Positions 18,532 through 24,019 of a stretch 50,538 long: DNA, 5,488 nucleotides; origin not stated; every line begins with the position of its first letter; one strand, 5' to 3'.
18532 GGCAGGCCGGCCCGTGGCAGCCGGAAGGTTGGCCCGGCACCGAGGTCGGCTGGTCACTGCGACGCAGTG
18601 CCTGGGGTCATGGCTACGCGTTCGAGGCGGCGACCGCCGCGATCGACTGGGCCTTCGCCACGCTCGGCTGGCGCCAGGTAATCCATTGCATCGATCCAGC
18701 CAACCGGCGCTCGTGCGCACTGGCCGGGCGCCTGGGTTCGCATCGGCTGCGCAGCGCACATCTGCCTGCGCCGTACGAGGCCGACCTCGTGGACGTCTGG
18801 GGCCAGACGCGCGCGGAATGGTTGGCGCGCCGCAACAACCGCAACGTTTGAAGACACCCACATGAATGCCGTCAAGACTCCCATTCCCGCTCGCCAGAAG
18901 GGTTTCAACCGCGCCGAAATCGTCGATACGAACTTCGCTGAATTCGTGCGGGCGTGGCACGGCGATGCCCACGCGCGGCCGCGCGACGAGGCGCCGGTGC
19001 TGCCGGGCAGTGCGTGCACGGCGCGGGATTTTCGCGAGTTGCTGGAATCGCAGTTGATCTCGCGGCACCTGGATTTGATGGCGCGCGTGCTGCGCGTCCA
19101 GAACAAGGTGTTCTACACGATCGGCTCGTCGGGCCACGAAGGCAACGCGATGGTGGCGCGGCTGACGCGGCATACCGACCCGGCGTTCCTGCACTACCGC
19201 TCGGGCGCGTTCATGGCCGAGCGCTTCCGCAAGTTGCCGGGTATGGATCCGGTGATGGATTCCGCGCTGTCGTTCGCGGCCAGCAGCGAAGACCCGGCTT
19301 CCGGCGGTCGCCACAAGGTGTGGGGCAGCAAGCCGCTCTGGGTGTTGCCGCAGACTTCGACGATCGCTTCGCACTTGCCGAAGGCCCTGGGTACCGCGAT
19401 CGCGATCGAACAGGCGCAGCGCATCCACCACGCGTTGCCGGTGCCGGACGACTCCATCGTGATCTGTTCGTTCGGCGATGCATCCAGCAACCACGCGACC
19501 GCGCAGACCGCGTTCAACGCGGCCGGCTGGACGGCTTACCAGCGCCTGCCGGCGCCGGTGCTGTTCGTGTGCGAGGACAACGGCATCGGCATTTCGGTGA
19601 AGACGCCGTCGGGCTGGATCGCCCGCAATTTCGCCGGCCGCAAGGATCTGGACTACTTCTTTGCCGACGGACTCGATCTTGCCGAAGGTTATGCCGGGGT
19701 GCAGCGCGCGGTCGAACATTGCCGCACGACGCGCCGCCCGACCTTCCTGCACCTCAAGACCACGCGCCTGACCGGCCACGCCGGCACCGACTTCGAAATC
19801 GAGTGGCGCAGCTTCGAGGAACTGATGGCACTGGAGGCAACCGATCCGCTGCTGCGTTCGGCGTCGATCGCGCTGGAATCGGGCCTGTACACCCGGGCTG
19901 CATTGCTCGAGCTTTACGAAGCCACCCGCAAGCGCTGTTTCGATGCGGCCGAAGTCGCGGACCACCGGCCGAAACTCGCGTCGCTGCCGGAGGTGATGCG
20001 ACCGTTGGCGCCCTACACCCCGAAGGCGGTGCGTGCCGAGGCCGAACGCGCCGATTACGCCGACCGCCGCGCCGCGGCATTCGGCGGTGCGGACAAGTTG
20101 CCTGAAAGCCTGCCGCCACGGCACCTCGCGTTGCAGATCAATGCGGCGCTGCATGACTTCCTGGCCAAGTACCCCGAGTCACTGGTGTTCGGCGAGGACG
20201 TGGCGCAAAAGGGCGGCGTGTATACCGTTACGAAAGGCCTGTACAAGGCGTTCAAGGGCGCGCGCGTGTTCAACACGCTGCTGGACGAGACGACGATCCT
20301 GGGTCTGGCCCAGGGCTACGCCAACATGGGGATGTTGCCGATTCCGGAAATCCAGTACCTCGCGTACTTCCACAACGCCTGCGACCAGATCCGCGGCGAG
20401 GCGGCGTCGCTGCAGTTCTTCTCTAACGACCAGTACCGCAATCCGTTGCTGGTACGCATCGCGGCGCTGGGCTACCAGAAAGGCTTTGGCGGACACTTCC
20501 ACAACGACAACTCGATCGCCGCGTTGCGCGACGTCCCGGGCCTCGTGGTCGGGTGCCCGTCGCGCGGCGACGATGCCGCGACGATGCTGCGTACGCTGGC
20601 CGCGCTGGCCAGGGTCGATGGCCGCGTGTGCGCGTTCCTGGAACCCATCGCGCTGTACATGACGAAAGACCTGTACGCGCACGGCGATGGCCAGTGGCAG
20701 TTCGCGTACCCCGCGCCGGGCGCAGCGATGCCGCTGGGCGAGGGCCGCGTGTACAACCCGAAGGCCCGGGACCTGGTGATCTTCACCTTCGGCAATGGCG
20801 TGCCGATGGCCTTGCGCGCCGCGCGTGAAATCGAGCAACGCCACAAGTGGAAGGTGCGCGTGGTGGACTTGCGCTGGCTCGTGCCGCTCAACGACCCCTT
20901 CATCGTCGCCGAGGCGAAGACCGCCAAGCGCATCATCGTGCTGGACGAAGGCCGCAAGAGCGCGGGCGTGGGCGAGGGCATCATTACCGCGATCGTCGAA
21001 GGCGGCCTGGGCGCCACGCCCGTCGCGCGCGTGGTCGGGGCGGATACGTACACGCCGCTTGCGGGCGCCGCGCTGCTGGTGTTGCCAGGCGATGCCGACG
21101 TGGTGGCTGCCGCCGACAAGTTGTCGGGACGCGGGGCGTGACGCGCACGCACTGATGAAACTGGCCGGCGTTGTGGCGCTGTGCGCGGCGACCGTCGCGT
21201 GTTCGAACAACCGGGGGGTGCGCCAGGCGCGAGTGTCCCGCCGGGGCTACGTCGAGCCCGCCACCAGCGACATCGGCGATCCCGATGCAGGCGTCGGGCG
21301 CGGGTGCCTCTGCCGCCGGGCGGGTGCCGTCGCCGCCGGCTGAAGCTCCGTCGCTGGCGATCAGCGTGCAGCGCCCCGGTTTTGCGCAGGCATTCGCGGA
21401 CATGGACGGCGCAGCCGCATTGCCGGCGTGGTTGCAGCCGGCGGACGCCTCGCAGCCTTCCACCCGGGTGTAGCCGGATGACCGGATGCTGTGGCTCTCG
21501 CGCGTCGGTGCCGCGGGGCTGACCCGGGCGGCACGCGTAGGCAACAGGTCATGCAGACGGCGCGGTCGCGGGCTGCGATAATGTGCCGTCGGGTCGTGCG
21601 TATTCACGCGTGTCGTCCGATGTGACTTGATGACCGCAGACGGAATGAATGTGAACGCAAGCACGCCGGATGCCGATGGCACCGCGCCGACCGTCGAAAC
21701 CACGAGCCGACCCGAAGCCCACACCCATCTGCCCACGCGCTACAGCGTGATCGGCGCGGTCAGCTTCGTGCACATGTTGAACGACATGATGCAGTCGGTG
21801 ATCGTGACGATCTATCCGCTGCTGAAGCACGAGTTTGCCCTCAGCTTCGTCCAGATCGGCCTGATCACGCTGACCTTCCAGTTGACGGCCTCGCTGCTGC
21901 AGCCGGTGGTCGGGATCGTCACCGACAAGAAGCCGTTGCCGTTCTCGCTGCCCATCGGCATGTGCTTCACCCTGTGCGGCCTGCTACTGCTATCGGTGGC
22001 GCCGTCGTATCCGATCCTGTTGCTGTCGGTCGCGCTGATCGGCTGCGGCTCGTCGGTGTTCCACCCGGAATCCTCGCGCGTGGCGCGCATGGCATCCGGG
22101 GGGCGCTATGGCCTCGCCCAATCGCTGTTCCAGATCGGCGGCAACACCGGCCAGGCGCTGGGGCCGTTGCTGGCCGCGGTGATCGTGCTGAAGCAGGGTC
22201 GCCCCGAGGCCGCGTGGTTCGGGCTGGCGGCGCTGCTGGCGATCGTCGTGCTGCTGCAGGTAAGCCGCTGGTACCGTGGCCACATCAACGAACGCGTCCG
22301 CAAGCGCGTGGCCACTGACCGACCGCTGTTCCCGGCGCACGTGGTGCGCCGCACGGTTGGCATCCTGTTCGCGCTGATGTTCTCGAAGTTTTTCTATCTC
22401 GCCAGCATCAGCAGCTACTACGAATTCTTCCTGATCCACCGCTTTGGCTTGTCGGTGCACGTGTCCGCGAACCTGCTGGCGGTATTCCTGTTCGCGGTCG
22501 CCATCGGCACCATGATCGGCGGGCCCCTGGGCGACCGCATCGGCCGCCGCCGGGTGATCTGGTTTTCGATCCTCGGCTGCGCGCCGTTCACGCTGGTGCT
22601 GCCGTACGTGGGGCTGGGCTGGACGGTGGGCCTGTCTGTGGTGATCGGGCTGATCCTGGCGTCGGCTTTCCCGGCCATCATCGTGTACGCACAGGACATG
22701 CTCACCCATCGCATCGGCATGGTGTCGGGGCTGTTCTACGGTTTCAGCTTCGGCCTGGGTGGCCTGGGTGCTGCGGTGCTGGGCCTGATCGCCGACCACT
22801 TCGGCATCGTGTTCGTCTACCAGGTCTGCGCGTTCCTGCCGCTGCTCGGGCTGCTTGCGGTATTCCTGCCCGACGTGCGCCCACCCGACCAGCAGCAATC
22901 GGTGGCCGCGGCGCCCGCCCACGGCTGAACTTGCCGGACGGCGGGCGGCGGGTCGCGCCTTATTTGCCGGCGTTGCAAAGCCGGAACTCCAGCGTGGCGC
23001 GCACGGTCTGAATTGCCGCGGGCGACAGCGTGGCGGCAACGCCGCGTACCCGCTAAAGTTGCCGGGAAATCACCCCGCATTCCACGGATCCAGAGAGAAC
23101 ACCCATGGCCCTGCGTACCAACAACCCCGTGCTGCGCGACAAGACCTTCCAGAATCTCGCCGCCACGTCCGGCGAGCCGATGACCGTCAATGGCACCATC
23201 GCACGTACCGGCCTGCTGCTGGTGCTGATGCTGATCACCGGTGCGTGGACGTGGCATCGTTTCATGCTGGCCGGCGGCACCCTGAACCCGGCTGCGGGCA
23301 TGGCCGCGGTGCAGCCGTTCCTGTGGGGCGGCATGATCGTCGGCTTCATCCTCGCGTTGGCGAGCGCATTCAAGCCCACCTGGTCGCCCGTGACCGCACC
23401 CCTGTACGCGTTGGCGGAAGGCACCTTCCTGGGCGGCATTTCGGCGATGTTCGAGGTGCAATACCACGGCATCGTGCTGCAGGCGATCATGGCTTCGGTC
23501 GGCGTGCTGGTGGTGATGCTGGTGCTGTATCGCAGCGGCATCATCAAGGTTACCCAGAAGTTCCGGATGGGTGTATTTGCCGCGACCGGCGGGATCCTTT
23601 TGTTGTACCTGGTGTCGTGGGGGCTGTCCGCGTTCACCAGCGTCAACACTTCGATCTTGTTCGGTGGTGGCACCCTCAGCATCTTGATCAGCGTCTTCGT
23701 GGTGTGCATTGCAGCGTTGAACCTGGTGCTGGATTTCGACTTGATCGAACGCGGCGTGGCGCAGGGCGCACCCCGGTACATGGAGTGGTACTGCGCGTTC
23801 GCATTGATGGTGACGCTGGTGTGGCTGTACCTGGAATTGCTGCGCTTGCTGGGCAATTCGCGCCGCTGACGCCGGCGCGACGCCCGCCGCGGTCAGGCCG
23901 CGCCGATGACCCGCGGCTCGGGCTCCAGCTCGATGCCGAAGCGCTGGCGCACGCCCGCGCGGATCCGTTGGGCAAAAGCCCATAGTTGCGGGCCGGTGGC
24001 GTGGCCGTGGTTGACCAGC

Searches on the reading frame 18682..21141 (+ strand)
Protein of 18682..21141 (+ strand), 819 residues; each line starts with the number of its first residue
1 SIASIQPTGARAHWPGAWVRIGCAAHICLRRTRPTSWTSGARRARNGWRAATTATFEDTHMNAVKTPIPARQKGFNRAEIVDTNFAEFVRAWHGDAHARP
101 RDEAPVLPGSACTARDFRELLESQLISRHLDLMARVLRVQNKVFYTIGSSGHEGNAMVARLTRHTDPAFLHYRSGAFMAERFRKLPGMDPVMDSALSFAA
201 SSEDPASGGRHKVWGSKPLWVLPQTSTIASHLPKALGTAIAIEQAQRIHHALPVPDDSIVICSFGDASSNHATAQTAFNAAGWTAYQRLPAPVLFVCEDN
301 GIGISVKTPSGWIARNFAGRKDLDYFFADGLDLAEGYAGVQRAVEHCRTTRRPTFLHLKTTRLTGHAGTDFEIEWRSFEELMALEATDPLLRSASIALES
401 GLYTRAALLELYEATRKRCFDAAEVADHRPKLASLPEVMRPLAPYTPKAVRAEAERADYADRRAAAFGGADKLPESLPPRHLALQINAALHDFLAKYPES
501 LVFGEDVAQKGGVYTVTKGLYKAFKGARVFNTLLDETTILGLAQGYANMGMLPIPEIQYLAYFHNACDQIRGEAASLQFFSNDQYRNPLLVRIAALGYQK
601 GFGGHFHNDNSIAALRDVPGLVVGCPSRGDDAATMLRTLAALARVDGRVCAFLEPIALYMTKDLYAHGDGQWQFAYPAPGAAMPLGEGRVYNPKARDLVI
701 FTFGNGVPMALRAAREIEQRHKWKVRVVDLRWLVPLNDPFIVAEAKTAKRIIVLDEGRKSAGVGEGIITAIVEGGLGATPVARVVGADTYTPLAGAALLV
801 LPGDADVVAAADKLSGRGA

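Call 37: search_protein_families(library=pfam, proteins=[window:18682-21141:+], max_evalue=0.1)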
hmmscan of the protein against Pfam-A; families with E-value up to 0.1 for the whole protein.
window:18682-21141:+ (819 aa): 3 families
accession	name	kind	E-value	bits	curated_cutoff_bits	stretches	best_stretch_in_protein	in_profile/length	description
PF00676.26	E1_dh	-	9.3e-23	81.1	22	1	124-432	4-297/300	Dehydrogenase E1 component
PF02780.25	Transketolase_C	-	7e-19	68.4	25.9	1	694-798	8-113/124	Transketolase, C-terminal domain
PF02779.29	Transket_pyr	-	9.1e-17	61.7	27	1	486-655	9-168/174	Transketolase, pyrimidine binding domain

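Call 65: search_protein_families(library=ncbifam, proteins=[window:18682-21141:+], max_evalue=0.01)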
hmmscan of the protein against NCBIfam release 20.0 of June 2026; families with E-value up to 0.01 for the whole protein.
window:18682-21141:+ (819 aa): 7 families
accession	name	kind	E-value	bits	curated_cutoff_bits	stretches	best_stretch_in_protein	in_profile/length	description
NF006667.0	PRK09212.1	subfamily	4.1e-34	117.9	321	1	486-814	10-322/327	pyruvate dehydrogenase complex E1 component subunit beta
NF008854.0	PRK11892.1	equivalog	2.9e-32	111.9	454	1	487-814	149-461/464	pyruvate dehydrogenase complex E1 component subunit beta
TIGR03181.1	PDH_E1_alph_x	equivalog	1.1e-21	77.1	411.35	1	112-431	21-316/341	pyruvate dehydrogenase (acetyl-transferring) E1 component subunit alpha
TIGR03182.1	PDH_E1_alph_y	equivalog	3.5e-19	68.9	393.85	1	228-431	112-303/315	pyruvate dehydrogenase (acetyl-transferring) E1 component subunit alpha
TIGR00204.1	dxs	equivalog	4.1e-13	48.7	465.95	1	528-790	353-587/616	1-deoxy-D-xylulose-5-phosphate synthase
NF004559.0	PRK05899.2-5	equivalog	2.5e-07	29.3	488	1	516-774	350-581/627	transketolase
NF003933.0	PRK05444.2-2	equivalog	0.00011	20.8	395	1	527-773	335-559/606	1-deoxy-D-xylulose-5-phosphate synthase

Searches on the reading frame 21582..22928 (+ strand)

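Call 37: search_protein_families(library=pfam, proteins=[window:21582-22928:+], max_evalue=0.1)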
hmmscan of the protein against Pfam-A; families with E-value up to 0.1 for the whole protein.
window:21582-22928:+ (448 aa): 1 family
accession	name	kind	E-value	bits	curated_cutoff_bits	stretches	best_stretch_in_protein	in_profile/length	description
PF07690.21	MFS_1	-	2.9e-56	191.3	33.4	2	61-394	2-343/347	Major Facilitator Superfamily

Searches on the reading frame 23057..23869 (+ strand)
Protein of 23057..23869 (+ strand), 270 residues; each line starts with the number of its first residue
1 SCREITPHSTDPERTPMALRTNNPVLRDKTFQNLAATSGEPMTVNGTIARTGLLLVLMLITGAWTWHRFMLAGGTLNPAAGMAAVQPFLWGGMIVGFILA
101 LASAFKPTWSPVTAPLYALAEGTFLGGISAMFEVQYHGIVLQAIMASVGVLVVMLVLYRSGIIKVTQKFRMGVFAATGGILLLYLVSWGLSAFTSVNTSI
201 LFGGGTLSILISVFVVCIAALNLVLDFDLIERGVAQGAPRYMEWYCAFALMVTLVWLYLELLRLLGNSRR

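Call 37: search_protein_families(library=pfam, proteins=[window:23057-23869:+], max_evalue=0.1)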
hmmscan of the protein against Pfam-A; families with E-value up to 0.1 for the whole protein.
window:23057-23869:+ (270 aa): 2 families
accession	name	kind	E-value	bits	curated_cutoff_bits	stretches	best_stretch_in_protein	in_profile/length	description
PF12811.12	BaxI_1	-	4.5e-78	262.5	26.2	1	23-268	1-231/233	Bax inhibitor 1 like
PF08949.16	PRD1_P5_C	-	0.0057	16.9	25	1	154-235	127-205/219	Bacteriophage PRD1, spike protein P5, C-terminal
